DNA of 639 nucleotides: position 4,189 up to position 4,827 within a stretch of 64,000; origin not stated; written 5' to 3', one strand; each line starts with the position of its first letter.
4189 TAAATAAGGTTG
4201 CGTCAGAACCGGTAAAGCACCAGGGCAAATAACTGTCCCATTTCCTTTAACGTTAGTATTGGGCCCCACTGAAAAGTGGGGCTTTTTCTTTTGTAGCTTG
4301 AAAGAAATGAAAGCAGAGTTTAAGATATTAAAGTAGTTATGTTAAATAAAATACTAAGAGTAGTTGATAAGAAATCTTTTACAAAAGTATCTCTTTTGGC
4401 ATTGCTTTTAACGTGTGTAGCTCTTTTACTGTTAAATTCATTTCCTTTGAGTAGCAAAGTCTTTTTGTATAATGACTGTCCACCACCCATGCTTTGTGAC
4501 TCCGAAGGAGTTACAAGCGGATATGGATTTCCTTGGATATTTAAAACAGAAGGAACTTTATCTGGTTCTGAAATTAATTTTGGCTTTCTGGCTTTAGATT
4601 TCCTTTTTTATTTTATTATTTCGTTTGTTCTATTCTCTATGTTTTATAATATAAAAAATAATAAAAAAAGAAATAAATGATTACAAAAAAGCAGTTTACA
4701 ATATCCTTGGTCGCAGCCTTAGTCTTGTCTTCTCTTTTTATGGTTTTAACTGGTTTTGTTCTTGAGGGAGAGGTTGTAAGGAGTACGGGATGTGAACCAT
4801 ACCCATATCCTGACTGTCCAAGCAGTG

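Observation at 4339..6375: Tandem array of six translationally coupled, fast-diverging paralogues of a small two-TM protein with a conserved Cys-Pro loop and YGFPW motif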

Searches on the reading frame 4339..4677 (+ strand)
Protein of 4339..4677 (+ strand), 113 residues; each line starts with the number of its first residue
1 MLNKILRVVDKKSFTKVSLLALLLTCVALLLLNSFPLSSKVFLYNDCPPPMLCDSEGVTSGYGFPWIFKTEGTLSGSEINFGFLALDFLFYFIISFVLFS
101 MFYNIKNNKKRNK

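Call 5: search_protein_families(library=pfam, proteins=[window:4339-4677:+], max_evalue=10)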
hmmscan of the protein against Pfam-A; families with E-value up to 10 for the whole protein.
window:4339-4677:+ (113 aa): 2 families
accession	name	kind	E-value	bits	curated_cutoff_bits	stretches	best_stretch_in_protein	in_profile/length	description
PF12420.13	DUF3671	-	0.0021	18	34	1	8-112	154-216/223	Fam-L, Fam-M like protein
PF10066.14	DUF2304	-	1.4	9.6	25.5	1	86-107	64-85/106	Uncharacterized conserved protein (DUF2304)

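Call 6: search_protein_families(library=ncbifam, proteins=[window:4339-4677:+], max_evalue=10)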
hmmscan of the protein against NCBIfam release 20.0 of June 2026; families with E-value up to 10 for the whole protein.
window:4339-4677:+ (113 aa): 1 family
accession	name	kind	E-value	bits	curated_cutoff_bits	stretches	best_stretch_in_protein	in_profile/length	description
NF038216.1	ABZJ_00895_fam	subfamily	0.0014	18.5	33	1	64-107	86-128/134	ABZJ_00895 family protein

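Call 8: find_homologous_proteins(query=A1, max_evalue=0.001)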
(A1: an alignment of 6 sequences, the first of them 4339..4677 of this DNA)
Query A1 (6 sequences) (113 aa, profile of the alignment): 5 proteins with E <= 0.001 among 4477 candidates.
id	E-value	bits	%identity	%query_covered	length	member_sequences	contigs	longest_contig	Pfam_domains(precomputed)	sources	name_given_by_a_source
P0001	4.2e-35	138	100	100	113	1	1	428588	-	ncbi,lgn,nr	ncbi:MAG: hypothetical protein Q7S53_00875 [bacterium]|nr:hypothetical protein [bacterium]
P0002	1.9e-34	136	29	80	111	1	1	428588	-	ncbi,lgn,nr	ncbi:MAG: hypothetical protein Q7S53_00890 [bacterium]|nr:hypothetical protein [bacterium]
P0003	2.2e-32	129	25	25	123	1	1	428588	-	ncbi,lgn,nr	ncbi:MAG: hypothetical protein Q7S53_00885 [bacterium]|nr:hypothetical protein [bacterium]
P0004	6.8e-29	118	30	82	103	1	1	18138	-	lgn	-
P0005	9.3e-29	117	35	94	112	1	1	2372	-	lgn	-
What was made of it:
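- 4339..4680 (+): W1, 113 aa. TM1, loop with CPPPMLC and YGFPW, then TM2 with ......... and a basic tail. Annotated in NCBI as hypothetical protein Q7S53_00875 (call 8).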

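Call 11: find_encoding_contigs(protein=P0005, flank=10000)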
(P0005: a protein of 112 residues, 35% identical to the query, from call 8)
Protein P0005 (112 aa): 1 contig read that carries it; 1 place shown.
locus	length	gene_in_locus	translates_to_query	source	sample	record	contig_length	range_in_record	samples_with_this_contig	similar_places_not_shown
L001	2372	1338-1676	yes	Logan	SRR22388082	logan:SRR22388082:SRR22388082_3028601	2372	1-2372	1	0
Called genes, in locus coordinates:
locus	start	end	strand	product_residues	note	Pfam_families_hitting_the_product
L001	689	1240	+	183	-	-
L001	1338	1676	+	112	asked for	-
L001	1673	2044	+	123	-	-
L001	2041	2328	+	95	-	-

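Call 12: find_encoding_contigs(protein=P0004, flank=10000)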
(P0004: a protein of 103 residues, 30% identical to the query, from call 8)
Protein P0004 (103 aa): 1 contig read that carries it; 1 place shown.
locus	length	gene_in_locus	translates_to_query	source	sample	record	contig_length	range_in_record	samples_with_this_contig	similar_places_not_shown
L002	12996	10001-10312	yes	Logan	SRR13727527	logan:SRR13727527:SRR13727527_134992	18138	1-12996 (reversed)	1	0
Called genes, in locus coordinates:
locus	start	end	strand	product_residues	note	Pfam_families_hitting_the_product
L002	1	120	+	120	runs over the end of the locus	-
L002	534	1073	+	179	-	-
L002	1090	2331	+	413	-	PF05816:TelA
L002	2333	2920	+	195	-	PF13785:DUF4178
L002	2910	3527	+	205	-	PF10936:DUF2617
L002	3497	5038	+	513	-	-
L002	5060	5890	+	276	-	PF03994:DUF350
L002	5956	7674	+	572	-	PF01564:Spermine_synth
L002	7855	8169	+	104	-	-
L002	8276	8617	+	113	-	-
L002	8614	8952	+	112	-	-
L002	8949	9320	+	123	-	-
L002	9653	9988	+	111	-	-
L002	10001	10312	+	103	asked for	-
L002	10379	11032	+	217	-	PF03167:UDG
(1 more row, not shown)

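Call 17: search_protein_representatives(alignment_id=A1)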
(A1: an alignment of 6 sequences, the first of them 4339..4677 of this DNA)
Query: 6 sequences, 111 profile positions. Proteins with E-value up to 0.001 (for the whole library): 49; up to 1e-10: 8; up to 1e-30: 3. The best 49 are listed.
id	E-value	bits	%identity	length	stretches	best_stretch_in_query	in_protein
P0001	1.3e-35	137.9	-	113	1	2-111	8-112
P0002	5.9e-35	135.8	-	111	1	2-109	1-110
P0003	7.0e-33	129.1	-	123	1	1-110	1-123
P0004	2.2e-29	117.9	-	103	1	2-111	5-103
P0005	3.0e-29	117.4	-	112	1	2-110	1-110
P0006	3.6e-15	72.1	-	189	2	3-110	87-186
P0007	4.7e-14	68.5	-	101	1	2-111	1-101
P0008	3.7e-12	62.4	-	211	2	8-103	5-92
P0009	1.1e-10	57.7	-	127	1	2-110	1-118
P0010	3.1e-10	56.2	-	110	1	2-108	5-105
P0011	5.7e-10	55.4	-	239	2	2-106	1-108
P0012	1.3e-09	54.2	-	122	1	2-110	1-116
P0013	2.2e-09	53.5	-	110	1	2-106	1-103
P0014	5.6e-07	45.7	-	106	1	2-110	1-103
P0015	1.0e-06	44.9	-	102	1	5-111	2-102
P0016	1.2e-06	44.7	-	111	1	9-106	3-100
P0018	2.1e-06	43.9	-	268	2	6-104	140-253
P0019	3.9e-06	43.0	-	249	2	54-107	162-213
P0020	4.0e-06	43.0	-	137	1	2-110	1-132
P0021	4.8e-06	42.7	-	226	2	6-98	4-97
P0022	7.5e-06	42.1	-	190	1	3-108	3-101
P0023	2.1e-05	40.6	-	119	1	5-111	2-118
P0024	3.4e-05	40.0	-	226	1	11-101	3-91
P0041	3.9e-04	36.6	-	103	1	12-110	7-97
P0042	4.2e-04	36.5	-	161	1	9-98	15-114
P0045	6.7e-04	35.8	-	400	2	51-104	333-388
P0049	9.7e-04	35.3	-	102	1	9-110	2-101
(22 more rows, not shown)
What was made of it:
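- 49 cluster representatives at E <= 1e-3, and 8 at E <= 1e-10, among 1.84 billion (call 17). Homologues occur in independent metagenomes (call 17).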

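Call 21: search_protein_families(library=pfam, alignment_id=A2, max_evalue=0.01)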
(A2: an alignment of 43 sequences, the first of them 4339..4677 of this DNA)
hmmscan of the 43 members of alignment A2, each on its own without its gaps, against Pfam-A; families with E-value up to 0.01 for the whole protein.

A. member 1, window:4339-4677:+ (113 aa): 1 family
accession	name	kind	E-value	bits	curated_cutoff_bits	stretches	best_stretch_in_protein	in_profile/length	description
PF12420.13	DUF3671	-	0.0021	18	34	1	8-112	154-216/223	Fam-L, Fam-M like protein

B. families by the number of members that match (of 43 scanned): 8 families
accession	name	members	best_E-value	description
PF12420.13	DUF3671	2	0.0021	Fam-L, Fam-M like protein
PF20563.3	DUF6773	1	0.0031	Family of unknown function (DUF6773)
PF00689.26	Cation_ATPase_C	1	0.0034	Cation transporting ATPase, C-terminus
PF01741.23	MscL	1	0.0053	Large-conductance mechanosensitive channel, MscL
PF13978.11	DUF4223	1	0.006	Protein of unknown function (DUF4223)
PF06024.17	Orf78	1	0.007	Orf78 (ac78)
PF12669.12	FeoB_associated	1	0.0075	FeoB-associated Cys-rich membrane protein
PF04791.21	LMBR1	1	0.0093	LMBR1-like membrane protein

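Call 22: search_solved_structures(query=A2, max_evalue=10)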
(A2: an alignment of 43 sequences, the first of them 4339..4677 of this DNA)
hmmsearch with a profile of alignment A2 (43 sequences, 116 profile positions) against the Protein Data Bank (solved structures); distinct sequences matched with E-value up to 10: 30.
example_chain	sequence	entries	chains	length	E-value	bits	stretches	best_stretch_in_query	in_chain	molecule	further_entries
6m6z_A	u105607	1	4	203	0.05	16.5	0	5-29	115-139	TMH4C4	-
1fjk_A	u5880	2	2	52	0.25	14.3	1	74-103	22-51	CARDIAC PHOSPHOLAMBAN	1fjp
9tiv_A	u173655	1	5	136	0.27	14.2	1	83-110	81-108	Large-conductance mechanosensitive channel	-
9tiu_A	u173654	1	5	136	0.3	14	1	83-110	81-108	Large-conductance mechanosensitive channel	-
28oa_A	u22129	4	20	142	0.32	13.9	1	83-110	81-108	Large-conductance mechanosensitive channel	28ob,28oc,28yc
8wio_A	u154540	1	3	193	0.37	13.7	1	50-69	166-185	21 kDa seed protein-like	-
8wkb_A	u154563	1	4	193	0.41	13.6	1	50-69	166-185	21 kDa seed protein-like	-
1n7l_A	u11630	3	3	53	0.45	13.4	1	74-103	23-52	Cardiac phospholamban | Phospholamban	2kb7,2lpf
8we5_A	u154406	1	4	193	0.45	13.4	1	50-69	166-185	21 kDa seed protein-like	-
8wi1_A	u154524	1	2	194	0.73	12.8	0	50-67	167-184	21 kDa seed protein-like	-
8whc_A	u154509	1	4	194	0.75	12.7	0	50-67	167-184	21 kDa seed protein-like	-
6x34_B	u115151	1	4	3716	1.3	11.9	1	12-104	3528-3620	Ryanodine Receptor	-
8wq6_A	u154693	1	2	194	1.4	11.9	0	51-68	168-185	21 kDa seed protein-like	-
6x35_B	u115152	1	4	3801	1.4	11.8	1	12-104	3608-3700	Ryanodine Receptor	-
5t9v_B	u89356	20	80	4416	1.9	11.4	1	12-104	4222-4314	Ryanodine receptor 1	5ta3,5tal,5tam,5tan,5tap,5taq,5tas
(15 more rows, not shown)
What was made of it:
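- Tried and rejected: PDB by sequence profile: best E = 0.05, nothing meaningful (call 22).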

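Call 23: find_homologous_proteins(query=A2, max_evalue=0.001)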
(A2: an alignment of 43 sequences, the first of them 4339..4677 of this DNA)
Query A2 (43 sequences) (113 aa, profile of the alignment): 6 proteins with E <= 0.001 among 2985 candidates.
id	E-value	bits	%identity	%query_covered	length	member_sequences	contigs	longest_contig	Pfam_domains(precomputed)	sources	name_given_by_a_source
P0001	2.2e-22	97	100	100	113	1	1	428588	-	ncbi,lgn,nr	ncbi:MAG: hypothetical protein Q7S53_00875 [bacterium]|nr:hypothetical protein [bacterium]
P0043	5.0e-16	76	25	32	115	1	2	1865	-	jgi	jgi:hypothetical protein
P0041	1.3e-15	75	20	81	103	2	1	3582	-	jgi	-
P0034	5.4e-15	73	23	82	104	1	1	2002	-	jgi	jgi:large-conductance mechanosensitive channel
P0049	2.7e-9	55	-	-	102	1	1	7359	-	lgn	-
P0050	2.9e-4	38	26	68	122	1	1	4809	-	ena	-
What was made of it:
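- Closest known: MscL. Same: A local TM2 similarity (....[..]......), which probably explains a JGI auto-annotation (call 23).
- TM2 resembles MscL TM2 locally, and JGI names one member 'large-conductance mechanosensitive channel' (call 23).
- Tried and rejected: The word-indexed protein search found almost only self hits, both times (calls 8, 23).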

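Call 24: search_protein_families(library=padloc, proteins=[window:4339-4677:+], max_evalue=1)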
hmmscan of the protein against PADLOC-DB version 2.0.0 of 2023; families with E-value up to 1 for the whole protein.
window:4339-4677:+ (113 aa): 0 families

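Call 25: search_protein_families(library=phrogs, proteins=[window:4339-4677:+], max_evalue=1)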
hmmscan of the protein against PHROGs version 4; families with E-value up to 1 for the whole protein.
window:4339-4677:+ (113 aa): 0 families
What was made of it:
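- On Holin (class II type): Pfam and PHROGs give nothing above noise (calls 5, 21, 25).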

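Call 30: find_encoding_contigs(protein=P0049, flank=8000)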
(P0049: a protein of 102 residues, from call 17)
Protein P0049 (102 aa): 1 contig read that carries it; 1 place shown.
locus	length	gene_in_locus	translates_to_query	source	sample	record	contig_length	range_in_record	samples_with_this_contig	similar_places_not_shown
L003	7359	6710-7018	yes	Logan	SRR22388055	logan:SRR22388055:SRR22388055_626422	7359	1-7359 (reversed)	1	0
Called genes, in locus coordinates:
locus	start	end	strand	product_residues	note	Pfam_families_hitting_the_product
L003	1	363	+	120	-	?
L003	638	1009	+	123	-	PF01503:PRA-PH (weak), PF03819:MazG (weak)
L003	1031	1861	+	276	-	PF01026:TatD_DNase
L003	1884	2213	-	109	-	-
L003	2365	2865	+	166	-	PF01250:Ribosomal_S6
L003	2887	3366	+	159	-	PF00436:SSB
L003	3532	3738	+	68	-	PF01084:Ribosomal_S18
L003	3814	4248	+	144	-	PF01807:Zn_ribbon_DnaG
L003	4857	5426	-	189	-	PF08207:EFP_N, PF01132:EFP (faint), PF09285:Elong-fact-P_C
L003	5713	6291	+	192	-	PF04542:Sigma70_r2, PF08281:Sigma70_r4_2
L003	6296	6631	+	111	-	-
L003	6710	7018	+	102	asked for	-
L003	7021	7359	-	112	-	?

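Call 31: find_encoding_contigs(protein=P0050, flank=8000)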
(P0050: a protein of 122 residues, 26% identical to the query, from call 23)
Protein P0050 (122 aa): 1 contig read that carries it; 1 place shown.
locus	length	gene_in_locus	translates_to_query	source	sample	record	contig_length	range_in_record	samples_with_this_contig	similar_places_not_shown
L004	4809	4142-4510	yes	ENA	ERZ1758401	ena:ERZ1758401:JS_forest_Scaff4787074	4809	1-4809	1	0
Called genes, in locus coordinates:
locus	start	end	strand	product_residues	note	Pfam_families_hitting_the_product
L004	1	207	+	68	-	?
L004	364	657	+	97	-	-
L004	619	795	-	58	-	-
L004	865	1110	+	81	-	-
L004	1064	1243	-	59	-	-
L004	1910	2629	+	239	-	-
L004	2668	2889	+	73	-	-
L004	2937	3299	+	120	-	-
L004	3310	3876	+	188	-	-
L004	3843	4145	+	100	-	-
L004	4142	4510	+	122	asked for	-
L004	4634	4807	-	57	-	?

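Call 32: find_encoding_contigs(protein=P0041, flank=8000)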
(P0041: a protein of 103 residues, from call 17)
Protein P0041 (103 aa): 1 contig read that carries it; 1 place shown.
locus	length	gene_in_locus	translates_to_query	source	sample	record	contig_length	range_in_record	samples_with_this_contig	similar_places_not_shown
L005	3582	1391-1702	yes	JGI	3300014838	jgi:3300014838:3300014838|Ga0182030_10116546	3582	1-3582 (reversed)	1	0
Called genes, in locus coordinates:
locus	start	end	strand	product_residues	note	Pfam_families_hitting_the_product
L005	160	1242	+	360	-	-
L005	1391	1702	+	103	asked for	-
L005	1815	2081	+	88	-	-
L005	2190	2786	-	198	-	-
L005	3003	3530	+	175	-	-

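Call 38: search_protein_families(library=ncbifam, alignment_id=A2, max_evalue=0.1)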
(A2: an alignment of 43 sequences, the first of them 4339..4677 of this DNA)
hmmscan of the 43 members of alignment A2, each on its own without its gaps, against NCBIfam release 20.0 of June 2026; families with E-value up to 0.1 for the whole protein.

A. member 1, window:4339-4677:+ (113 aa): 1 family
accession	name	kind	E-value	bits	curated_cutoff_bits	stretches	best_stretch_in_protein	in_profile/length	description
NF038216.1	ABZJ_00895_fam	subfamily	0.0014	18.5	33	1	64-107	86-128/134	ABZJ_00895 family protein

B. families by the number of members that match (of 43 scanned): 21 families
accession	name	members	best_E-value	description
NF038216.1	ABZJ_00895_fam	1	0.0014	ABZJ_00895 family protein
TIGR00220.1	mscL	1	0.0086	large conductance mechanosensitive channel protein MscL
TIGR01218.1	Gpos_tandem_5TM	1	0.016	tandem five-TM protein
TIGR03733.1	lanti_perm_MutG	1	0.017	lantibiotic immunity ABC transporter MutG family permease subunit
NF007399.1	PRK09928.1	1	0.021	choline BCCT transporter BetT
NF010560.0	PRK13955.1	1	0.027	large conductance mechanosensitive channel protein MscL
NF033136.1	SMR_qac_K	1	0.028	quaternary ammonium compound efflux SMR transporter QacK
NF005958.0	PRK08042.1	1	0.028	formate hydrogenlyase subunit 3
NF000067.2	SMR_qac_FL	1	0.031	quaternary ammonium compound efflux SMR transporter QacL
TIGR02342.1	chap_CCT_delta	1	0.037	T-complex protein 1 subunit delta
TIGR02893.2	spore_yabQ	1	0.043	spore cortex biosynthesis protein YabQ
NF001842.0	PRK00567.1-3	1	0.043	large-conductance mechanosensitive channel protein MscL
NF008742.0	PRK11770.1-4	1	0.043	YccF domain-containing protein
TIGR03053.1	PS_I_psaM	1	0.052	photosystem I reaction center subunit XII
NF001843.0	PRK00567.1-4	1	0.066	large-conductance mechanosensitive channel protein MscL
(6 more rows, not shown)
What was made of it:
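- On MscL: One of 43 members hits, at E = 0.0053 (Pfam) and E = 0.0086 (TIGR00220), both below cut-off (calls 21, 38).
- Closest known: MscL. Different: Scores are below the cut-offs (calls 21, 38).
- Weak MscL hits: Pfam E = 0.0053 and TIGR00220 E = 0.0086, each for one member, and PDB E = 0.27-0.32 (calls 21, 22, 38).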

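Call 53: list_cluster_members(proteins=[P0006, P0007, P0008, P0009, P0010, P0011, P0012, P0013, P0014, P0015])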
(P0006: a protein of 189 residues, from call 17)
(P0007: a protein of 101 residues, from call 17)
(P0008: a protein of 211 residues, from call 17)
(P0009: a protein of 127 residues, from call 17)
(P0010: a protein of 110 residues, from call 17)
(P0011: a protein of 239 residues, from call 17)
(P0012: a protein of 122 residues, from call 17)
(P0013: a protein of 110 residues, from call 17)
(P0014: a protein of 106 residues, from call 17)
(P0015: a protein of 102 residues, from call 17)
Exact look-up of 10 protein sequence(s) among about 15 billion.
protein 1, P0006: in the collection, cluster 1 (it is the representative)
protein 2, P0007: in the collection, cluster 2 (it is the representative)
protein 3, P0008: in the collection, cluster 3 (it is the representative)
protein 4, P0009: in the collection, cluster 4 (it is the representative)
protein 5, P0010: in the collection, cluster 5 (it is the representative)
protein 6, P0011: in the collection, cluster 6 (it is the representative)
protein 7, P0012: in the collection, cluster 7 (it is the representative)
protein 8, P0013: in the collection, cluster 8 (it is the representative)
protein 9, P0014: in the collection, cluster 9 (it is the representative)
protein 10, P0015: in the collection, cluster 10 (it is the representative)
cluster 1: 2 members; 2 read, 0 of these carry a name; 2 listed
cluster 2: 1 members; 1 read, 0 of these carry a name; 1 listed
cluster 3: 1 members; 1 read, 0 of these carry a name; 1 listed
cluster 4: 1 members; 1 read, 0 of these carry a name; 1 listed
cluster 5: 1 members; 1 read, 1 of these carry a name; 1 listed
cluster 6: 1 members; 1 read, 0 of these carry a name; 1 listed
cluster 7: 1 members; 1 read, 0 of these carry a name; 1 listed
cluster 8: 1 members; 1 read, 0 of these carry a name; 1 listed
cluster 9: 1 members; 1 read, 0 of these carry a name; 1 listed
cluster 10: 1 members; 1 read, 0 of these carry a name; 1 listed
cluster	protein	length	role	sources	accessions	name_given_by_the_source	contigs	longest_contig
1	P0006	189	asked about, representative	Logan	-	-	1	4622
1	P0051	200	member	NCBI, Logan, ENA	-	-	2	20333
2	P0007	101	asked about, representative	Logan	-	-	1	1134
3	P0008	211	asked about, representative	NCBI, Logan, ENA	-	-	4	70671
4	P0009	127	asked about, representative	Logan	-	-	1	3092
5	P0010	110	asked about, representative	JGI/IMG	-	hypothetical protein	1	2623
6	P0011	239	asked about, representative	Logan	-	-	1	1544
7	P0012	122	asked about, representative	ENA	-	-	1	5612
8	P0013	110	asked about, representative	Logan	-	-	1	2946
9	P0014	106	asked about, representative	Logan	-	-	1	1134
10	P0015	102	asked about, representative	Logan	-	-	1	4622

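Call 54: find_encoding_contigs(protein=P0008, flank=8000, max_places=3)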
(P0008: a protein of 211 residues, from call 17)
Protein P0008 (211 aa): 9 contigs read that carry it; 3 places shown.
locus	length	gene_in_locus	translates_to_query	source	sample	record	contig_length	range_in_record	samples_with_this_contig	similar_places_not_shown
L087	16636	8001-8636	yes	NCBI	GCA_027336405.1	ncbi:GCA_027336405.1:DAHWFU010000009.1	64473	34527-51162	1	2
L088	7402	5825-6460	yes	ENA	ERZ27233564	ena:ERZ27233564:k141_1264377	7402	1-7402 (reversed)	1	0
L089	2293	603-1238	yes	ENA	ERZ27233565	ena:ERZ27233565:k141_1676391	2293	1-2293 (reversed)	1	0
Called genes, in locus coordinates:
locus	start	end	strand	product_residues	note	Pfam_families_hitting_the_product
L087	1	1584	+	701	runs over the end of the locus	PF01138:RNase_PH, PF03725:RNase_PH_C, PF03726:PNPase, PF01138:RNase_PH, PF00013:KH_1, PF00575:S1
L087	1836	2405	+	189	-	PF01726:LexA_DNA_bind, PF00717:Peptidase_S24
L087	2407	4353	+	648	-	PF20473:MmeI_Mtase (faint), PF13588:HSDR_N_2, PF02384:N6_Mtase, PF01170:UPF0020 (weak), PF07669:Eco57I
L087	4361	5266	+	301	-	PF12686:DUF3800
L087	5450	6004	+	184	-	-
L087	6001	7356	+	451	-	PF01420:Methylase_S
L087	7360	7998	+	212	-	PF00149:Metallophos, PF12850:Metallophos_2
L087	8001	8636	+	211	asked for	-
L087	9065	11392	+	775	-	-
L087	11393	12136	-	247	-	PF01978:TrmB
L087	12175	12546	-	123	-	PF05635:23S_rRNA_IVP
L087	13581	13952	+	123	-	-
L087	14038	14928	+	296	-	-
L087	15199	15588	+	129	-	-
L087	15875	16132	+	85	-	-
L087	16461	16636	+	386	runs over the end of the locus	PF13173:AAA_14, PF13401:AAA_22 (faint), PF13635:DUF4143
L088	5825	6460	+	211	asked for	-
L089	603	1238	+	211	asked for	-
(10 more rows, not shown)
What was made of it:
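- In L087 the family gene sits in a variable stretch beside restriction-modification genes (call 54).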

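Call 55: find_encoding_contigs(protein=P0006, flank=8000, max_places=3)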
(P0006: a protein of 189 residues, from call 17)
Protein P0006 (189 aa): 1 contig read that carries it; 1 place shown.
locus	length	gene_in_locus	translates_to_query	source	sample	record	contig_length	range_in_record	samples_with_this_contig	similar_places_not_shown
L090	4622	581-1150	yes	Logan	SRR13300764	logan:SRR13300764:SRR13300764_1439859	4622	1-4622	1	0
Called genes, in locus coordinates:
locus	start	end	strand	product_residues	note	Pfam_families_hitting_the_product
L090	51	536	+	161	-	PF00149:Metallophos, PF12850:Metallophos_2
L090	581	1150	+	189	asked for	-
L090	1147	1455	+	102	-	-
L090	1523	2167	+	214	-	PF03167:UDG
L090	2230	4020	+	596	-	PF00753:Lactamase_B, PF12706:Lactamase_B_2, PF23023:Anti-Pycsar_Apyc1 (faint), PF22505:RNase_J_b_CASP, PF07521:RMMBL (weak), PF17770:RNase_J_C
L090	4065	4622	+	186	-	?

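Call 61: search_protein_families(library=pfam, proteins=[P0045, P0019, P0022, P0024, P0042, P0018, P0021, P0011, P0008], max_evalue=0.01)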
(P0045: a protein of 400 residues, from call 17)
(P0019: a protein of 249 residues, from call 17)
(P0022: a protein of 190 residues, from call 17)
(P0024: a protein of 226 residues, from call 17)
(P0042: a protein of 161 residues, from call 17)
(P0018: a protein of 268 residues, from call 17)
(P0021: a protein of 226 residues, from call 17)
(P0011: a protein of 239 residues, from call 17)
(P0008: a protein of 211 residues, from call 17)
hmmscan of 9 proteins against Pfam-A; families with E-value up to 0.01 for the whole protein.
P0045 (400 aa): 1 family
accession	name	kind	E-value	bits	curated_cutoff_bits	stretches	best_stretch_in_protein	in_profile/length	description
PF13398.12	Peptidase_M50B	-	0.00062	20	26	1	114-207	10-89/201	Peptidase M50B-like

P0019 (249 aa): 0 families

P0022 (190 aa): 0 families

P0024 (226 aa): 0 families

P0042 (161 aa): 0 families

P0018 (268 aa): 0 families

P0021 (226 aa): 0 families

P0011 (239 aa): 1 family
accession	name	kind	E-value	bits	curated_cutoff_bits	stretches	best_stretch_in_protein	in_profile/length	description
PF12420.13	DUF3671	-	0.0029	17.6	34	0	2-119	155-222/223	Fam-L, Fam-M like protein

P0008 (211 aa): 0 families
